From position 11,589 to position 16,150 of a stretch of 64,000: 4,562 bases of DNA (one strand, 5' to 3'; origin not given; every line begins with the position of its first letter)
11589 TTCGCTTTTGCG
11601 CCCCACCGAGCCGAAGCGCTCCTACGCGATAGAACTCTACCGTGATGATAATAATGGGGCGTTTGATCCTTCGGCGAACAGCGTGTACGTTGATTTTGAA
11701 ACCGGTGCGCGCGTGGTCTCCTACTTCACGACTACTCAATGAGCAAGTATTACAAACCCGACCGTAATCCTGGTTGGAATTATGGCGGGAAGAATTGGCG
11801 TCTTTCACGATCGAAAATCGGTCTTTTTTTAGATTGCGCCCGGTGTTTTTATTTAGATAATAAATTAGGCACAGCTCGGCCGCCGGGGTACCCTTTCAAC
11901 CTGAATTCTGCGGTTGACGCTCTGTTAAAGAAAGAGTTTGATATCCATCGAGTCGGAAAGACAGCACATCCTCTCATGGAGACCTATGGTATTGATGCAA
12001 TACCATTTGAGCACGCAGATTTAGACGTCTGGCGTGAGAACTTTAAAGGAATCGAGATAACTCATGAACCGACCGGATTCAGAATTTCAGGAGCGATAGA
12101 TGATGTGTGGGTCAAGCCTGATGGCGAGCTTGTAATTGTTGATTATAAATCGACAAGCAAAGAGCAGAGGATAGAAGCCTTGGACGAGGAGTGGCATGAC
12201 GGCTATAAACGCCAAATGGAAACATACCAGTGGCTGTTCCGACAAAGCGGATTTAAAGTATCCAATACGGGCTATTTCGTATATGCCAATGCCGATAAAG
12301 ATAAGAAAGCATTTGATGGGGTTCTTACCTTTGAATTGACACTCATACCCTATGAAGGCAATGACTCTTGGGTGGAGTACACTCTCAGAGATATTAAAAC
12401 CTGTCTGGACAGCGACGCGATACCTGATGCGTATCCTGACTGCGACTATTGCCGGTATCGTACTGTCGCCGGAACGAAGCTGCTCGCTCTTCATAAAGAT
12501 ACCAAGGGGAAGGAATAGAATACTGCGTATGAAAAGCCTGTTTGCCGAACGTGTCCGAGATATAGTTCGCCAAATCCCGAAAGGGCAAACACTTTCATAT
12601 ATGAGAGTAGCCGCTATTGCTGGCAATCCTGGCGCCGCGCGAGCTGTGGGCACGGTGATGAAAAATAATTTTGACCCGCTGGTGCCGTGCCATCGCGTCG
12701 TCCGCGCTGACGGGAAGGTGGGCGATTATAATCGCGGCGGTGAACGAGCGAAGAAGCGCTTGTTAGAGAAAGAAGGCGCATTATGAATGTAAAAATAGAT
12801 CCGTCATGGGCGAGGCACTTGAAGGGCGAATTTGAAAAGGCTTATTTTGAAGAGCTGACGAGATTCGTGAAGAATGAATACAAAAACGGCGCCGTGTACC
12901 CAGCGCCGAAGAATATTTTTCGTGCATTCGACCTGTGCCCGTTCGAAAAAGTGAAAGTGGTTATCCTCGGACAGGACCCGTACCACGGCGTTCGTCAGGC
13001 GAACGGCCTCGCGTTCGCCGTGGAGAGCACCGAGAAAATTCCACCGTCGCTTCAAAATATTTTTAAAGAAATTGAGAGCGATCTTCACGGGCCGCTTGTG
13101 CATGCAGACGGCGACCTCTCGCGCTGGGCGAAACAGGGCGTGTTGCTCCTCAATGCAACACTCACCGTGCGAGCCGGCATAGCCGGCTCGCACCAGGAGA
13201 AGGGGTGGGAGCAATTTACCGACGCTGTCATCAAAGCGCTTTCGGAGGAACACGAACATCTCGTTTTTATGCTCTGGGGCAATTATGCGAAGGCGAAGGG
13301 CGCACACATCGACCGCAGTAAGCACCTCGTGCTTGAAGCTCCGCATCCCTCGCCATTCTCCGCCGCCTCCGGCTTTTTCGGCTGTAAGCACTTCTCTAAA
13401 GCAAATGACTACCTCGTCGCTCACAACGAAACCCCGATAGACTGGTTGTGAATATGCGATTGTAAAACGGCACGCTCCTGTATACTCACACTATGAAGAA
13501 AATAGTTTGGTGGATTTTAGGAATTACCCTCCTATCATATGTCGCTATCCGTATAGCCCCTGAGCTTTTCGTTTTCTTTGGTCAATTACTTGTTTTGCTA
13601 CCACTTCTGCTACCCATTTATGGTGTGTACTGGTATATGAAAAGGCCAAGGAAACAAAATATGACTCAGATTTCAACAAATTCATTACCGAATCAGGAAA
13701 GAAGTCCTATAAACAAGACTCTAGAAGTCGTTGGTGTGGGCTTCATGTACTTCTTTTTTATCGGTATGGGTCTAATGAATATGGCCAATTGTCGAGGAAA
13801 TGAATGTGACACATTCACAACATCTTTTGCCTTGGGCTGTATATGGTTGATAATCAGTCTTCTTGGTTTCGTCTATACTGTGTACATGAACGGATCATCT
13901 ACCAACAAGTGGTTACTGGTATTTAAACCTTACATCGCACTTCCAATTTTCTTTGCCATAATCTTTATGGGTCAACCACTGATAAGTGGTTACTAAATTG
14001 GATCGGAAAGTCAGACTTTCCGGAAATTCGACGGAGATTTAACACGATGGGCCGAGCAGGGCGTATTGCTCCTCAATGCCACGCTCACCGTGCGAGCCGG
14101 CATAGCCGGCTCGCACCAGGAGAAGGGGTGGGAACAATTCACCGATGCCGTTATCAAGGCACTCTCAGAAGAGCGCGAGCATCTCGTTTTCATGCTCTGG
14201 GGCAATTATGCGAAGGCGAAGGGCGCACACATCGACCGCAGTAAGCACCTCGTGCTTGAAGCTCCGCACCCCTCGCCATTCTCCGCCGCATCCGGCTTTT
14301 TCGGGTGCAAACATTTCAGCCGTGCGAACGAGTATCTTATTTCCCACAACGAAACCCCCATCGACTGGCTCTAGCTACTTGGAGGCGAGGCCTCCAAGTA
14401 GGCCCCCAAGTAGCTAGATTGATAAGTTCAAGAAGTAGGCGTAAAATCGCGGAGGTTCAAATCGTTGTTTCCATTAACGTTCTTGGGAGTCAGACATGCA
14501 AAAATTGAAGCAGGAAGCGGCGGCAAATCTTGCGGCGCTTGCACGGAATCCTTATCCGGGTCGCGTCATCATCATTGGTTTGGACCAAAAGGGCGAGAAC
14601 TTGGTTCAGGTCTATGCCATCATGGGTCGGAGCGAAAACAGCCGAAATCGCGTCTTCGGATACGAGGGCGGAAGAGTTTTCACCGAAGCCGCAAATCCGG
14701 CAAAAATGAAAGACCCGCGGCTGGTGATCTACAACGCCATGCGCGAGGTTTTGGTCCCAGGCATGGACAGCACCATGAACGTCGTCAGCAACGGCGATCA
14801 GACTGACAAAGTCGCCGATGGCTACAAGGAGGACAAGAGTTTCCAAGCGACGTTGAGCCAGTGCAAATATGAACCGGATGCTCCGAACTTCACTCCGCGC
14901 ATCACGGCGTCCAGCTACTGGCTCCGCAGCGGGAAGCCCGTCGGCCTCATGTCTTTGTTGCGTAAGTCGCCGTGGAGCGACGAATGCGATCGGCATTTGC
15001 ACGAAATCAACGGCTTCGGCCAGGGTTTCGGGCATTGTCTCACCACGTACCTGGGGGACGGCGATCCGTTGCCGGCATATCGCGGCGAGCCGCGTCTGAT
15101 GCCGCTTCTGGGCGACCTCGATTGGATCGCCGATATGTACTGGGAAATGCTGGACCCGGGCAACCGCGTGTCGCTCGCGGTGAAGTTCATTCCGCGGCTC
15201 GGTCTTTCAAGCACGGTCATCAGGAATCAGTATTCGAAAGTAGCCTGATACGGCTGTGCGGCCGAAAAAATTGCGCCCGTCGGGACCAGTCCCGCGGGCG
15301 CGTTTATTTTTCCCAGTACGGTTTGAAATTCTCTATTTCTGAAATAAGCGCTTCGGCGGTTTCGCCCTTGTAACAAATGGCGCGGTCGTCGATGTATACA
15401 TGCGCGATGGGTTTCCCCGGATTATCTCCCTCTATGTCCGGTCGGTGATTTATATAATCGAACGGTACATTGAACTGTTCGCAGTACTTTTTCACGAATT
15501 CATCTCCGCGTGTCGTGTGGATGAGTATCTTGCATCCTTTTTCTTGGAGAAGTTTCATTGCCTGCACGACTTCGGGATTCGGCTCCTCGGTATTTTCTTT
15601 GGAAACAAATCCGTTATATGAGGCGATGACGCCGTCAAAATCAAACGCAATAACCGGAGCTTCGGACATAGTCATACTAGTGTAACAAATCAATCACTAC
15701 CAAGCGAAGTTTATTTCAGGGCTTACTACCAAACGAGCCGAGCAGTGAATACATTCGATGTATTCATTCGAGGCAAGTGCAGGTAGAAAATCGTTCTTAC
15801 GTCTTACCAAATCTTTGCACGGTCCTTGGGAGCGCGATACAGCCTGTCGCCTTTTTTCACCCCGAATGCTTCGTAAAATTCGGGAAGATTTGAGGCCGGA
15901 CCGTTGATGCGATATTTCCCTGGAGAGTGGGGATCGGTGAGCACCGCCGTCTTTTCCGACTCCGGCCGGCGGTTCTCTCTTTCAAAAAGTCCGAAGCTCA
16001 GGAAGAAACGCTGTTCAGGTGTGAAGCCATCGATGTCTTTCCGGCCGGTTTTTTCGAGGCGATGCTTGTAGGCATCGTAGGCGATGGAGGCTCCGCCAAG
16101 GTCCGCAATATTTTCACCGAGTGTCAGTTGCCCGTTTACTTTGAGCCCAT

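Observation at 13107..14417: ung followed by an AT-rich inserted membrane gene and a divergent, selectively conserved duplicate of the ung 3' half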

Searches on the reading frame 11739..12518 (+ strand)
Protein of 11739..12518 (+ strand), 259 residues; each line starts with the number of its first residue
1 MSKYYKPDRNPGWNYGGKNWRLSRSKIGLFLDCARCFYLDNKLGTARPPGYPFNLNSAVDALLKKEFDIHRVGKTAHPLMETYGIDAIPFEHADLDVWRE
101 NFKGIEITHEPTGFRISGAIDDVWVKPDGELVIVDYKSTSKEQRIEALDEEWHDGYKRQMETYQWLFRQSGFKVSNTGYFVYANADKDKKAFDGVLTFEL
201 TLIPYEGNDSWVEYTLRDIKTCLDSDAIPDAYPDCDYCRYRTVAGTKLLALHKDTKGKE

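Call 6: search_protein_families(library=pfam, proteins=[window:11739-12518:+], max_evalue=0.01)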
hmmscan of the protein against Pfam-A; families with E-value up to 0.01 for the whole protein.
window:11739-12518:+ (259 aa): 2 families
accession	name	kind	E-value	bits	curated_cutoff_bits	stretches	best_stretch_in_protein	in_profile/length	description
PF12705.13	PDDEXK_1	-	5.7e-18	66.2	22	1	105-243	111-245/247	PD-(D/E)XK nuclease superfamily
PF12684.13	DUF3799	-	0.00034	20.9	26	1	107-239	100-231/233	PDDEXK-like domain of unknown function (DUF3799)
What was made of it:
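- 11739..12518 (+): Cas4-like PD-(D/E)XK nuclease gene (pdd). It is itself a xenolog, which shows that this repair cluster is recombination-prone. PF12705 (call 6).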

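Call 73: search_protein_families(library=padloc, proteins=[window:11739-12515:+], max_evalue=0.1)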
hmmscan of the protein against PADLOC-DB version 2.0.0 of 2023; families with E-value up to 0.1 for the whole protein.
window:11739-12515:+ (259 aa): 8 families
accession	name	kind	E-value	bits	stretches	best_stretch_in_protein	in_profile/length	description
PDLC01250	Cas4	-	1.1e-09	36.8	1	99-243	45-166/168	"CAS-I,CAS-II,CAS-III,CAS-IV,CAS-V,CAS-VI; acquisition_associated"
PDLC00943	Cas4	-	5.4e-09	34.3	1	113-243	65-177/180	CRISPR-associated protein Cas4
PDLC00944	Cas4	-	1.1e-08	33.4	1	116-242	66-174/177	Cas4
PDLC01447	Cas4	-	1.6e-07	29.9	1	21-243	4-156/161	"CAS-I,CAS-II,CAS-III,CAS-IV,CAS-V,CAS-VI; acquisition_associated"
PDLC02087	Cas4b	-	4.6e-05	21.6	1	115-187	73-138/189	-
PDLC01747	Cas1g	-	0.00024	17.8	1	100-180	49-121/523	-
PDLC02405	Aga_Cas4-like_Nuc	-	0.01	13.2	1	102-139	127-164/270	Class II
PDLC02085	Cas4a2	-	0.033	12.6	0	155-243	84-160/166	-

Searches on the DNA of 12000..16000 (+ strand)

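Call 44: search_rna_families(source=window, start=12000, end=16000, threshold=evalue, max_evalue=1)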
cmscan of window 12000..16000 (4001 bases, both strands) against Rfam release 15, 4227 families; matches with E-value up to 1: 0.
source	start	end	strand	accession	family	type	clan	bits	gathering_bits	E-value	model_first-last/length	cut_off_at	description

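Call 71: search_dna_similar(query=L179:1480-2170:+, collection=ecoli_genomes, mode=near, max_rows=15, rows=spread)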
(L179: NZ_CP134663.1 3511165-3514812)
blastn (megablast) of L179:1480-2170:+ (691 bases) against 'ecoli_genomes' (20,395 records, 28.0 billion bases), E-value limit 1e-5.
Records with a match: 5426; places in all: 5426; records where one place covers at least 80% of the query: 5426.
Genomes with a match: 5426 of 5426; with a place that covers at least 80% of the query: 5426. Places per genome that has any: lowest 1, median 1, highest 1. On chromosomes: 5426 places; on plasmids: 0.
Best place of each record, by identity: >=99% 477; 95-99% 4931; 90-95% 18.
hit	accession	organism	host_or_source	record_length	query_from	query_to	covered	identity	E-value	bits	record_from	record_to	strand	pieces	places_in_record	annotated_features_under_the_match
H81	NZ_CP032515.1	Escherichia coli strain 118UI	Homo sapiens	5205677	1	691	100%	100.0%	0e+0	1277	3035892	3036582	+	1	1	ung: uracil-DNA glycosylase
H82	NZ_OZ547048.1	Escherichia coli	Homo sapiens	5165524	1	691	100%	99.6%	0e+0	1260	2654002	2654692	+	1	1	ung: uracil-DNA glycosylase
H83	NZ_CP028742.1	Escherichia coli strain A33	Perameles nasuta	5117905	1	691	100%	97.7%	0e+0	1188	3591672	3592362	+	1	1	ung: uracil-DNA glycosylase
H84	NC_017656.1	Escherichia coli O55:H7 str. RM12579 strain RM12579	Homo sapiens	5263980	1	691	100%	96.1%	0e+0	1127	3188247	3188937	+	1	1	ung: uracil-DNA glycosylase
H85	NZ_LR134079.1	Escherichia coli strain NCTC9112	missing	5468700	1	691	100%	95.9%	0e+0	1122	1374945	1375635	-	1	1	ung: uracil-DNA glycosylase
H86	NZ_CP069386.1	Escherichia coli strain XH1815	not applicable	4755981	1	691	100%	95.8%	0e+0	1116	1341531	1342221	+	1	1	ung: uracil-DNA glycosylase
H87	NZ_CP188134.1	Escherichia coli strain TUM22765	Laboratory developed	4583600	1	691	100%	95.8%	0e+0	1116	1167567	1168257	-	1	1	ung: uracil-DNA glycosylase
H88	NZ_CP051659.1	Escherichia coli strain 1162C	Homo sapiens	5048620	1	691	100%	95.7%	0e+0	1110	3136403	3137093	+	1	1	ung: uracil-DNA glycosylase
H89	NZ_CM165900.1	Escherichia coli strain N17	Homo sapiens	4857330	1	691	100%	95.7%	0e+0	1110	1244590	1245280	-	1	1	ung: uracil-DNA glycosylase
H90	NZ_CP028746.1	Escherichia coli strain A29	Hydrochoerus hydrochaeris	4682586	1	691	100%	95.5%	0e+0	1105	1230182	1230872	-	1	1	ung: uracil-DNA glycosylase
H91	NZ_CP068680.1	Escherichia coli strain NCCP12480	Homo sapiens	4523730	1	691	100%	95.4%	0e+0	1099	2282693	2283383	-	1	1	ung: uracil-DNA glycosylase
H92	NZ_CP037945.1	Escherichia coli strain CFSAN027346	Homo sapiens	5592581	1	691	100%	95.2%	0e+0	1094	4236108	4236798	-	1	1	ung: uracil-DNA glycosylase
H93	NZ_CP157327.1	Escherichia coli strain 2024CK-00475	Homo sapiens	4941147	1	691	100%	95.2%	0e+0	1094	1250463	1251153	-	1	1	ung: uracil-DNA glycosylase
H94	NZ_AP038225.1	Escherichia coli strain HCM-21C-2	Gallus gallus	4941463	1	691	100%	95.2%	0e+0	1094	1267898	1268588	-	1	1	ung: uracil-DNA glycosylase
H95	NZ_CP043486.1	Escherichia coli strain SL112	missing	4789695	1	649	94%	95.2%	0e+0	1027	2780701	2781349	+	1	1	ung: uracil-DNA glycosylase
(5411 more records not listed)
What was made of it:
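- E. coli has none in 5,426 genomes (call 71).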

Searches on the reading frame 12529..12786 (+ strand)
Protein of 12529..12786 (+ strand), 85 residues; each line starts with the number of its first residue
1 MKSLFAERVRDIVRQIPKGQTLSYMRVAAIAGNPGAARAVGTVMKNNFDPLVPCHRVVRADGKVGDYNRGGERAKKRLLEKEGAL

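Call 6: search_protein_families(library=pfam, proteins=[window:12529-12786:+], max_evalue=0.01)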
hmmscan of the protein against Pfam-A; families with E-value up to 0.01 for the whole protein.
window:12529-12786:+ (85 aa): 1 family
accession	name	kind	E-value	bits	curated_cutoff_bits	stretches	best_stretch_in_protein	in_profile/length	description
PF01035.26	DNA_binding_1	-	1.9e-28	98.6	27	1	5-84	2-81/81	6-O-methylguanine DNA methyltransferase, DNA binding domain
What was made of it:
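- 12529..12786 (+): Gene for a protein with the 6-O-methylguanine-DNA methyltransferase DNA-binding domain (ogt-like). Part of the conserved pdd-ogt-ung block. PF01035 at 98.6 bits (call 6).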
